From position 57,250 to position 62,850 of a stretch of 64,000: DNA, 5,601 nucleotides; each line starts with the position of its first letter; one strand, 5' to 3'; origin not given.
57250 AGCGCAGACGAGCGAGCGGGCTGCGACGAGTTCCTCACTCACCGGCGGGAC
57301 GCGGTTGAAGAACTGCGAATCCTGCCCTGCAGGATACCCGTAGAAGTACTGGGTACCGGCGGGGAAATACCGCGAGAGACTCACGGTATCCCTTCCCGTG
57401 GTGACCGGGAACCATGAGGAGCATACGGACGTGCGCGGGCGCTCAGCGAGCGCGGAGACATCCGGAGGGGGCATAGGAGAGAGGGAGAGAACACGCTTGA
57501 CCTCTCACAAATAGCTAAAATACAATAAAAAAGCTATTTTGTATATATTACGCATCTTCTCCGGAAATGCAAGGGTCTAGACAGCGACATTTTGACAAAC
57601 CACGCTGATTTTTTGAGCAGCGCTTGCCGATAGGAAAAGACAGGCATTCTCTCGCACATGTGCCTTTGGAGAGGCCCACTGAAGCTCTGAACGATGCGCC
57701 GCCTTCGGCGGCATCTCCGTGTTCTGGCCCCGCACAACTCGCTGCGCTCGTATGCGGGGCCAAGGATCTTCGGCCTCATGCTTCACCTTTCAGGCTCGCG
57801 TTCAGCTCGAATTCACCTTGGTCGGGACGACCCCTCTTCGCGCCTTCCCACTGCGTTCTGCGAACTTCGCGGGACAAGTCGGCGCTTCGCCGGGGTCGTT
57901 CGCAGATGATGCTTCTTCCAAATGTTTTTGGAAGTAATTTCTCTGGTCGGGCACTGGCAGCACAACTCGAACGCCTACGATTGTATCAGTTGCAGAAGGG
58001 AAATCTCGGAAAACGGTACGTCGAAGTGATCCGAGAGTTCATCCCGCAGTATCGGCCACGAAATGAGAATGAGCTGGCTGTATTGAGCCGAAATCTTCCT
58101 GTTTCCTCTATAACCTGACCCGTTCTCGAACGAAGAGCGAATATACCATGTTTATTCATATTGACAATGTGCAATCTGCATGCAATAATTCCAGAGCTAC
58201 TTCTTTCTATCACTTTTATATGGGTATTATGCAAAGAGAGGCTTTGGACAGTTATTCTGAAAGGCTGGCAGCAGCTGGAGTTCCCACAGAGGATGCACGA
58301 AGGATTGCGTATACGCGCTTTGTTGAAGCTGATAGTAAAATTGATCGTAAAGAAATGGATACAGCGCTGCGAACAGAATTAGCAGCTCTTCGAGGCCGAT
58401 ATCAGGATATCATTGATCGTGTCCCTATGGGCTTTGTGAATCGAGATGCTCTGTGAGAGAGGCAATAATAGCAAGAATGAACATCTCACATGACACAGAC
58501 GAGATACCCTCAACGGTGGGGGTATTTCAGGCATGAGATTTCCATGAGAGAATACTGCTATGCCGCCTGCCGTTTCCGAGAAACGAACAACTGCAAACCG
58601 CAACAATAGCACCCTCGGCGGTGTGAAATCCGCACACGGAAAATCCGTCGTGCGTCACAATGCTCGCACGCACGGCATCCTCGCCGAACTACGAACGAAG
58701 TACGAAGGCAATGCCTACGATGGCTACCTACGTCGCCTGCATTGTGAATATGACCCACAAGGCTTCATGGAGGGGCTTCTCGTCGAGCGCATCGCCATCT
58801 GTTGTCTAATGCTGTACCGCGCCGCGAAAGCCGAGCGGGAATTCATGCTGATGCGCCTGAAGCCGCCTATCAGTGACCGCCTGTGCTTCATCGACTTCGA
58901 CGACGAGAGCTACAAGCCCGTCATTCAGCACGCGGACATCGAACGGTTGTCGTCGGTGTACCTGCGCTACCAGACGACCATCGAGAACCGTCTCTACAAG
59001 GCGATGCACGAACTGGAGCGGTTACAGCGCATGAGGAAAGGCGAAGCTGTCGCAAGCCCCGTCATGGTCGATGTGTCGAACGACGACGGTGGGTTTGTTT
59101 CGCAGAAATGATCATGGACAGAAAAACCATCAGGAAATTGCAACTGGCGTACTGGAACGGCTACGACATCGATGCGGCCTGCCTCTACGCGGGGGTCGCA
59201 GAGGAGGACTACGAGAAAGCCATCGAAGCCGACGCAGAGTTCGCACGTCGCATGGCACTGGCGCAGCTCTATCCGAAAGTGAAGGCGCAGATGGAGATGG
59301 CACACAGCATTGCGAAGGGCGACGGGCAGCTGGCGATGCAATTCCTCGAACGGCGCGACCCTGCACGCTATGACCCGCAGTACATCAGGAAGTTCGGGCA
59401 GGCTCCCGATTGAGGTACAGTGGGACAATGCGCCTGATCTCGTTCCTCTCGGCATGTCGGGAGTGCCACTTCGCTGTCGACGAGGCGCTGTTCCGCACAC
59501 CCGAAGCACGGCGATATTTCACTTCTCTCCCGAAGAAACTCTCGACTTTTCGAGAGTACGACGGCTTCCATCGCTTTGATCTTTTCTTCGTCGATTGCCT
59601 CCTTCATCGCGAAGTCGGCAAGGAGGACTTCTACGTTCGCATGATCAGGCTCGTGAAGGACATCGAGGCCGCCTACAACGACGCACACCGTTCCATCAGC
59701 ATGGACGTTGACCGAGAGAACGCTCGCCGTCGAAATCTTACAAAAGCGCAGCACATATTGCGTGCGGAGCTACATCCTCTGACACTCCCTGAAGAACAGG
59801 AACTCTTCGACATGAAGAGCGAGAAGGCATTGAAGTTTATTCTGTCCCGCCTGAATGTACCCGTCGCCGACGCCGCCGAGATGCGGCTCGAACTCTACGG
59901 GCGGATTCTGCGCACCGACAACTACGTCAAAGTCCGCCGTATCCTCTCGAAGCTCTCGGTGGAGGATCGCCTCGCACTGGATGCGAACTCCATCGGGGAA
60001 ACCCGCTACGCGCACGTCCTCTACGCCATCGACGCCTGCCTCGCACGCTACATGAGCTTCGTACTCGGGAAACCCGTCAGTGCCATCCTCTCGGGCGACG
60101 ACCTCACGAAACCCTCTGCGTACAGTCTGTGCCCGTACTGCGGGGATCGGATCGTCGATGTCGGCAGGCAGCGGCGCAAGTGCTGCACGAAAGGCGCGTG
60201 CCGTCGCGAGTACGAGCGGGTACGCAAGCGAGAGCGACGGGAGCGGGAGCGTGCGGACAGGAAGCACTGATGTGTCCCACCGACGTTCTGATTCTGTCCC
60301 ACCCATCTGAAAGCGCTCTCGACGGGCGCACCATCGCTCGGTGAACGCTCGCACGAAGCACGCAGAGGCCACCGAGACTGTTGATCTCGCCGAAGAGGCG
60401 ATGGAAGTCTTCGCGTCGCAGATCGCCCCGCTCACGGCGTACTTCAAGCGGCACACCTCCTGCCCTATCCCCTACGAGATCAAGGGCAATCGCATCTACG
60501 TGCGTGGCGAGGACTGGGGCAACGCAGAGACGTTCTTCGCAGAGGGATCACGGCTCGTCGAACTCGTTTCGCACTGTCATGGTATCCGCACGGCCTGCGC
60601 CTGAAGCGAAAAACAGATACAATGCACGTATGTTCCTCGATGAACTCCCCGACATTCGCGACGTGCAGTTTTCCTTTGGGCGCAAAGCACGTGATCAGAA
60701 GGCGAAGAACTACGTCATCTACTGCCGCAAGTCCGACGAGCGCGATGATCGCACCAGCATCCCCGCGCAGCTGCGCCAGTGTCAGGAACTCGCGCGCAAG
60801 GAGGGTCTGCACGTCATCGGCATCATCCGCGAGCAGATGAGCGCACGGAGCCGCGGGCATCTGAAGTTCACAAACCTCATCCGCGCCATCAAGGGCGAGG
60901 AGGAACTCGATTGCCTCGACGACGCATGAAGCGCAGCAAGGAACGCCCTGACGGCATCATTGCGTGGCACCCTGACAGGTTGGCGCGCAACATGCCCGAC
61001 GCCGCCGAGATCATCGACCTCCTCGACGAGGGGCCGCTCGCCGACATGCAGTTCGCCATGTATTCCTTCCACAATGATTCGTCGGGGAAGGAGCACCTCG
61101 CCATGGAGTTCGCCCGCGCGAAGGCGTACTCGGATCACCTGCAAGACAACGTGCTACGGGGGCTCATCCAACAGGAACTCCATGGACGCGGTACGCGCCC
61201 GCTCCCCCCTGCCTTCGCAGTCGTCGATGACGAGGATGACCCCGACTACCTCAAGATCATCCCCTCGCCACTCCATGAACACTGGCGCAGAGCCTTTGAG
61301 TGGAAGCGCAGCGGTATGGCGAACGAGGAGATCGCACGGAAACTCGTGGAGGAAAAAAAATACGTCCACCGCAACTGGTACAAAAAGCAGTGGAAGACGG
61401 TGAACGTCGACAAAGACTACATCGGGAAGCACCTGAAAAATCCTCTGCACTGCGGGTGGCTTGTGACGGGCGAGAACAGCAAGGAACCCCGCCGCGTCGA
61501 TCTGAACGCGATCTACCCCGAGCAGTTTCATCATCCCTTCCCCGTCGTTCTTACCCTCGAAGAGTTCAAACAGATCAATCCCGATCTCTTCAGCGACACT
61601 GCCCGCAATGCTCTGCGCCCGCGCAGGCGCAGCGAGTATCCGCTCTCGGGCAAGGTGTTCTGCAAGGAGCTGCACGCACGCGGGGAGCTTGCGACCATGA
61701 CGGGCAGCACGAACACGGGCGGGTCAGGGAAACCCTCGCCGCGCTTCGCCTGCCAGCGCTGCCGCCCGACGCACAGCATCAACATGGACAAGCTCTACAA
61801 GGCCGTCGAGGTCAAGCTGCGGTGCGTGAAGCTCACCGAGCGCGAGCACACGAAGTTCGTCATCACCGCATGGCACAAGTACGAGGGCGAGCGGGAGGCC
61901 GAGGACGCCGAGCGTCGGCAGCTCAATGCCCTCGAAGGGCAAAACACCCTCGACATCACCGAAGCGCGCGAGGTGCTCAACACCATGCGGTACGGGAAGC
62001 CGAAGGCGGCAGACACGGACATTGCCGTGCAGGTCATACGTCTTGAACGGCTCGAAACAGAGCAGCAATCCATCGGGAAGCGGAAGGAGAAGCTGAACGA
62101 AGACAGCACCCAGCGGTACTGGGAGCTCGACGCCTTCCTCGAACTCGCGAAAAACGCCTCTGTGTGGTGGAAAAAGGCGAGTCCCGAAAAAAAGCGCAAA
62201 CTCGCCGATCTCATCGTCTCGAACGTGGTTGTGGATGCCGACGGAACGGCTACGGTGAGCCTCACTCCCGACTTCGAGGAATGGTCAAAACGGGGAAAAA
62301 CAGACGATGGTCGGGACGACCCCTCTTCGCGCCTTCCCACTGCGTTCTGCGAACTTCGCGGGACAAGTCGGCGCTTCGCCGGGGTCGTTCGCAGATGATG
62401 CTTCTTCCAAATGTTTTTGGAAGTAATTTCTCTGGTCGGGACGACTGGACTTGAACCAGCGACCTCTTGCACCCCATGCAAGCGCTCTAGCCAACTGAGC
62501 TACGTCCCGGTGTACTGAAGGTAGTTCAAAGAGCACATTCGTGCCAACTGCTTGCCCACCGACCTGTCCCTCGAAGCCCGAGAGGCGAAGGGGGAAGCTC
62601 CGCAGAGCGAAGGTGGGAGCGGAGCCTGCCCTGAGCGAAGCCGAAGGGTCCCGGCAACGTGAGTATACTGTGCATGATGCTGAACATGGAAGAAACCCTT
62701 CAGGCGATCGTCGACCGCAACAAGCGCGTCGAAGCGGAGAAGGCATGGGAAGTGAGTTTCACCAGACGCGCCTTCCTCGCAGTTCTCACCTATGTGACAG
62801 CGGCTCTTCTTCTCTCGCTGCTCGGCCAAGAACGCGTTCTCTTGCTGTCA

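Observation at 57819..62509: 4.5-kb integrative element at tRNA-Pro(GGG) bounded by perfect 133-bp direct repeats that contain nested tRNA 3'-end fragments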

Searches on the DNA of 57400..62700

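Call 52: search_rna_families(source=window, start=57400, end=62700, threshold=evalue, max_evalue=1)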
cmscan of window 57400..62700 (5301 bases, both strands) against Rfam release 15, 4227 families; matches with E-value up to 1: 1.
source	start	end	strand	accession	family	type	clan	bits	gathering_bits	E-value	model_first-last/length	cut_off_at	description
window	62436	62509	-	RF00005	tRNA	Gene; tRNA;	CL00001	64.1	29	1.1e-12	1-71/71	no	tRNA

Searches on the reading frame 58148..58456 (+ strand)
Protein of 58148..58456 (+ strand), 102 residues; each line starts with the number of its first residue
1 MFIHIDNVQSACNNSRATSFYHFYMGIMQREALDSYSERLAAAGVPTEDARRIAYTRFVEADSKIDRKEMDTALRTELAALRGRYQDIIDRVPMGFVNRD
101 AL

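Call 10: search_protein_families(library=pfam, proteins=[window:58148-58456:+], max_evalue=0.01)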
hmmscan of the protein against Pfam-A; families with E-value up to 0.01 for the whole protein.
window:58148-58456:+ (102 aa): 0 families

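Call 11: search_protein_families(library=phrogs, proteins=[window:58148-58456:+], max_evalue=0.01)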
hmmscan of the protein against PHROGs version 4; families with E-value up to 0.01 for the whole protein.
window:58148-58456:+ (102 aa): 0 families

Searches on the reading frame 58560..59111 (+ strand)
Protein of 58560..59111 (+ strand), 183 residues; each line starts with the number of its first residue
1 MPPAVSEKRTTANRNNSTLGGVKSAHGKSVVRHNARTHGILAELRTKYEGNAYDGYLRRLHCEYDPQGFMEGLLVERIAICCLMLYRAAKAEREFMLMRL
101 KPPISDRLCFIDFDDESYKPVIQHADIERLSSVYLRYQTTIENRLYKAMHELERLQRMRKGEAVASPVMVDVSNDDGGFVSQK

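Call 10: search_protein_families(library=pfam, proteins=[window:58560-59111:+], max_evalue=0.01)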
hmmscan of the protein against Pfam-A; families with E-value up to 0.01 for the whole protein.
window:58560-59111:+ (183 aa): 0 families

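Call 11: search_protein_families(library=phrogs, proteins=[window:58560-59111:+], max_evalue=0.01)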
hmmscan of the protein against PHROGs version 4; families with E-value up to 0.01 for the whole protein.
window:58560-59111:+ (183 aa): 0 families

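Call 89: find_encoding_contigs(protein=window:58560-59111:+, flank=10000, max_places=10)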
Protein window:58560-59111:+ (183 aa): 8 contigs read that carry it; 8 places shown.
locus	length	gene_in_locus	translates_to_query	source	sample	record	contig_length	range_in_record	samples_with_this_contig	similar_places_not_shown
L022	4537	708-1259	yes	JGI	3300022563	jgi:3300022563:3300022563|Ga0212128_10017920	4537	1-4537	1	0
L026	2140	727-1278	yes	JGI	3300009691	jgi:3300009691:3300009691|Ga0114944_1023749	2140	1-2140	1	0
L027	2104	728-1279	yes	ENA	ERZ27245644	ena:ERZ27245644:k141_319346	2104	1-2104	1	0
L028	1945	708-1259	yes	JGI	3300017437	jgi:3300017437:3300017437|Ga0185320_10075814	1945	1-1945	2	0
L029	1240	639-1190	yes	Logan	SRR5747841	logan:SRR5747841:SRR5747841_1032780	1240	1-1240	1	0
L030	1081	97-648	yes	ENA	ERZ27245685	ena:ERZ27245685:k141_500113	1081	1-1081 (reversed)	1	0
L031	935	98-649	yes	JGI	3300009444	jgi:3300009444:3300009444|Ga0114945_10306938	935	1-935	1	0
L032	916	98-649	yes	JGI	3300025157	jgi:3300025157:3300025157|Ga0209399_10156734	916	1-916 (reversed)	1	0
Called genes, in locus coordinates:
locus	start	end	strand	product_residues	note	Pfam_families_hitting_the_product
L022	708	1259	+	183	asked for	-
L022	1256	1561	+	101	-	-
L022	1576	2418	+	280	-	-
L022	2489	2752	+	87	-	-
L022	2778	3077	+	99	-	PF00239:Resolvase (weak)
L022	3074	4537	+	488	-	?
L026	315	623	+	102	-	-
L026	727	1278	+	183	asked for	-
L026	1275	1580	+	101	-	-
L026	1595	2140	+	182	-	?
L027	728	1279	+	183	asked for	-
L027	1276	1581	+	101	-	-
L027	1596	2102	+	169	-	?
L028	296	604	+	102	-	-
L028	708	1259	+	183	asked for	-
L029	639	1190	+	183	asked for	-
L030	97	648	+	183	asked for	-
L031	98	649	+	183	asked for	-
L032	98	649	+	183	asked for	-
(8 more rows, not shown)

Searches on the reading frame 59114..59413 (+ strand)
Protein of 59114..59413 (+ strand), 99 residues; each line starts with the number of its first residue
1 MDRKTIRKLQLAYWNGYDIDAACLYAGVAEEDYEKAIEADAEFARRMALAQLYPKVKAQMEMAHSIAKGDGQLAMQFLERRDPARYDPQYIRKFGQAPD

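Call 10: search_protein_families(library=pfam, proteins=[window:59114-59413:+], max_evalue=0.01)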
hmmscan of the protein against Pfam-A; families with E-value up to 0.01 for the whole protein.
window:59114-59413:+ (99 aa): 0 families

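Call 11: search_protein_families(library=phrogs, proteins=[window:59114-59413:+], max_evalue=0.01)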
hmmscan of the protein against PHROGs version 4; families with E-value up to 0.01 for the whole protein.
window:59114-59413:+ (99 aa): 1 family
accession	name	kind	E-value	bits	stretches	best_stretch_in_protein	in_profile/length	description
phrog_4102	-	head and packaging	6.4e-07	30.7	1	1-87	15-111/166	terminase small subunit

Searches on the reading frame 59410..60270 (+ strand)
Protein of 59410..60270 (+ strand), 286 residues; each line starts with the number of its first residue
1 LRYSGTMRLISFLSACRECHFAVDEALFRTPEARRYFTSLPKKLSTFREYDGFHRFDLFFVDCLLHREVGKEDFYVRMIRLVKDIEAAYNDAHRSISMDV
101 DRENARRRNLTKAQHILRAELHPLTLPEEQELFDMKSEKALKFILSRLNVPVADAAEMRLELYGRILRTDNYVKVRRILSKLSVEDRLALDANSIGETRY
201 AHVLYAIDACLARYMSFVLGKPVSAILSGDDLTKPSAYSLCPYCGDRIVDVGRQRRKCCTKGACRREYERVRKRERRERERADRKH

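Call 10: search_protein_families(library=pfam, proteins=[window:59410-60270:+], max_evalue=0.01)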
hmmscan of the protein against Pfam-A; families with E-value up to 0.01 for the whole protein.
window:59410-60270:+ (286 aa): 0 families

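Call 11: search_protein_families(library=phrogs, proteins=[window:59410-60270:+], max_evalue=0.01)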
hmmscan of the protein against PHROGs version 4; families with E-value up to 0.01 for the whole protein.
window:59410-60270:+ (286 aa): 0 families

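Call 31: find_encoding_contigs(protein=window:59410-60270:+, flank=10000, max_places=8)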
Protein window:59410-60270:+ (286 aa): no gene with exactly this product is on record in the collection.

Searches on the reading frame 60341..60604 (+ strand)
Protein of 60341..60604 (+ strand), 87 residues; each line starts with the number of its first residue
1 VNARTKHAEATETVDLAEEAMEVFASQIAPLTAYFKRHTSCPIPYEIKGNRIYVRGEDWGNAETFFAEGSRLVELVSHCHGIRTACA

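Call 10: search_protein_families(library=pfam, proteins=[window:60341-60604:+], max_evalue=0.01)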
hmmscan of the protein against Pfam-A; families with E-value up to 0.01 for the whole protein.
window:60341-60604:+ (87 aa): 0 families

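Call 11: search_protein_families(library=phrogs, proteins=[window:60341-60604:+], max_evalue=0.01)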
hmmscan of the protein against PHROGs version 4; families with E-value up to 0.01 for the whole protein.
window:60341-60604:+ (87 aa): 0 families

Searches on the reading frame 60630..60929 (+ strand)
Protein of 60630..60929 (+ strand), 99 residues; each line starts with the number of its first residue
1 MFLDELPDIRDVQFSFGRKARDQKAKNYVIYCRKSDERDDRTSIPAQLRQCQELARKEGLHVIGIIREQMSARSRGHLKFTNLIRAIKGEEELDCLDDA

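Call 10: search_protein_families(library=pfam, proteins=[window:60630-60926:+], max_evalue=0.01)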
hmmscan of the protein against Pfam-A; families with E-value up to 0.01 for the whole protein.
window:60630-60926:+ (99 aa): 1 family
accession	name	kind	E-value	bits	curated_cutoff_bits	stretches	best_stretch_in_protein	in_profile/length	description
PF00239.26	Resolvase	-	2.3e-06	28.2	23.3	1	29-90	2-62/145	Resolvase, N terminal domain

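Call 11: search_protein_families(library=phrogs, proteins=[window:60630-60926:+], max_evalue=0.01)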
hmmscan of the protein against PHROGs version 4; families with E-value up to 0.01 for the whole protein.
window:60630-60926:+ (99 aa): 2 families
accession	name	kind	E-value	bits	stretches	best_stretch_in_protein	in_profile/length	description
phrog_95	-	integration and excision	7.9e-08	32.3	1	19-88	81-153/651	integrase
phrog_125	-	DNA, RNA and nucleotide metabolism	0.0029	18.2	1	19-88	13-73/254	DNA invertase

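Call 54: find_encoding_contigs(protein=window:60630-60929:+, flank=10000, max_places=10)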
Protein window:60630-60929:+ (99 aa): 4 contigs read that carry it; 4 places shown.
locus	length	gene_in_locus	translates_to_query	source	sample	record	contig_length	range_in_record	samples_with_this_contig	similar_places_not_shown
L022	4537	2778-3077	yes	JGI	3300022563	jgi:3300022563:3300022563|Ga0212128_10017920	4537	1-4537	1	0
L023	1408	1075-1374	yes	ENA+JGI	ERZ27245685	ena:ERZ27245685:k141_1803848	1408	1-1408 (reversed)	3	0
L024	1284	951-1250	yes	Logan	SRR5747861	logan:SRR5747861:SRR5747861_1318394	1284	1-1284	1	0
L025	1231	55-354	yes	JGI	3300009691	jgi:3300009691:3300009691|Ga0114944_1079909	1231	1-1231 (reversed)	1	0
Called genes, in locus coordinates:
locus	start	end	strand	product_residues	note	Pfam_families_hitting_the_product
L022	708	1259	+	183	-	-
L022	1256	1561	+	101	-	-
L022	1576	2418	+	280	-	-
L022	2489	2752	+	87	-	-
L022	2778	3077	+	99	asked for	PF00239:Resolvase (weak)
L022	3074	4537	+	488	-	?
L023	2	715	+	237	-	?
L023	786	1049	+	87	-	-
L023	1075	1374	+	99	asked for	PF00239:Resolvase (weak)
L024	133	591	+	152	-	-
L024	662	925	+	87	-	-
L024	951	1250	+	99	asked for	PF00239:Resolvase (weak)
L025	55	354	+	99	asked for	PF00239:Resolvase (weak)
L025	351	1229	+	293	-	?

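Call 85: search_protein_representatives(protein=window:60630-60926:+)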
Query: 99 residues. Proteins with E-value up to 0.001 (for the whole library): 125; up to 1e-10: 3; up to 1e-30: 1. The best 125 are listed.
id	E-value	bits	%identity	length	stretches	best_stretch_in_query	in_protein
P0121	3.4e-33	130.0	62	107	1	1-97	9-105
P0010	6.6e-30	119.5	67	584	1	1-94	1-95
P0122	4.1e-26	107.3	58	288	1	1-97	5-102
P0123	1.8e-07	47.6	46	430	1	23-89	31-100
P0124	4.3e-07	46.4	39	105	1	16-76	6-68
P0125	5.2e-07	46.2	43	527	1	26-90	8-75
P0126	5.3e-07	46.1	52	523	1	26-91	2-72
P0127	8.2e-07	45.5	37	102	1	13-88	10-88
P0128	1.0e-06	45.2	45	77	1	25-89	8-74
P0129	1.4e-06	44.7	31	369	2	20-91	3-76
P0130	2.1e-06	44.2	44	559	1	24-91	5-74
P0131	2.7e-06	43.9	39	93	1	20-90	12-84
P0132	3.6e-06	43.5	45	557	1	17-84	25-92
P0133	7.0e-06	42.6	43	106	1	21-88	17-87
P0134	7.1e-06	42.5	43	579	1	22-90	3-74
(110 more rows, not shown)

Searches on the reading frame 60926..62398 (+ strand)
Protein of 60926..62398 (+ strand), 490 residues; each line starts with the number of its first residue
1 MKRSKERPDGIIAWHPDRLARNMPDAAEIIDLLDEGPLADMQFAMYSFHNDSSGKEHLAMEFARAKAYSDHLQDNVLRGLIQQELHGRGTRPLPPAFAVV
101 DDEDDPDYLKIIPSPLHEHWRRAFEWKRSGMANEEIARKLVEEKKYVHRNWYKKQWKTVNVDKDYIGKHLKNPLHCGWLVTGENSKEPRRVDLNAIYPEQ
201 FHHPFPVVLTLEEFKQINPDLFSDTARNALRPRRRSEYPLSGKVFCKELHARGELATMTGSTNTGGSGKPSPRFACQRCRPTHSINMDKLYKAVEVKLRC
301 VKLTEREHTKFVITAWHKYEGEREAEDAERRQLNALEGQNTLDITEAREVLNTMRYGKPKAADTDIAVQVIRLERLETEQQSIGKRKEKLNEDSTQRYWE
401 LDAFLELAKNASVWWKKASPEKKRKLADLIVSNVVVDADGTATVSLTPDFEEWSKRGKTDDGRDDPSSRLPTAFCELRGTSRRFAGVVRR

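Call 10: search_protein_families(library=pfam, proteins=[window:60926-62398:+], max_evalue=0.01)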
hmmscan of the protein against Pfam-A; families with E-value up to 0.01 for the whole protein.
window:60926-62398:+ (490 aa): 2 families
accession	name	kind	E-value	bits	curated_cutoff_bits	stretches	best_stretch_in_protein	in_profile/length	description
PF07508.19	Recombinase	-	8.4e-05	23.2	21.1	1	121-218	8-96/102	Recombinase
PF00239.26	Resolvase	-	0.00017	22.1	23.3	1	6-84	62-140/145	Resolvase, N terminal domain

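Call 11: search_protein_families(library=phrogs, proteins=[window:60926-62398:+], max_evalue=0.01)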
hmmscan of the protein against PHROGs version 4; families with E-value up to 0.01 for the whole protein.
window:60926-62398:+ (490 aa): 2 families
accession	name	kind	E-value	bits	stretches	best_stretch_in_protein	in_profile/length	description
phrog_95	-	integration and excision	2.5e-29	103.3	1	7-445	156-564/651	integrase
phrog_125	-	DNA, RNA and nucleotide metabolism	5e-06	27.2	1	7-161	75-210/254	DNA invertase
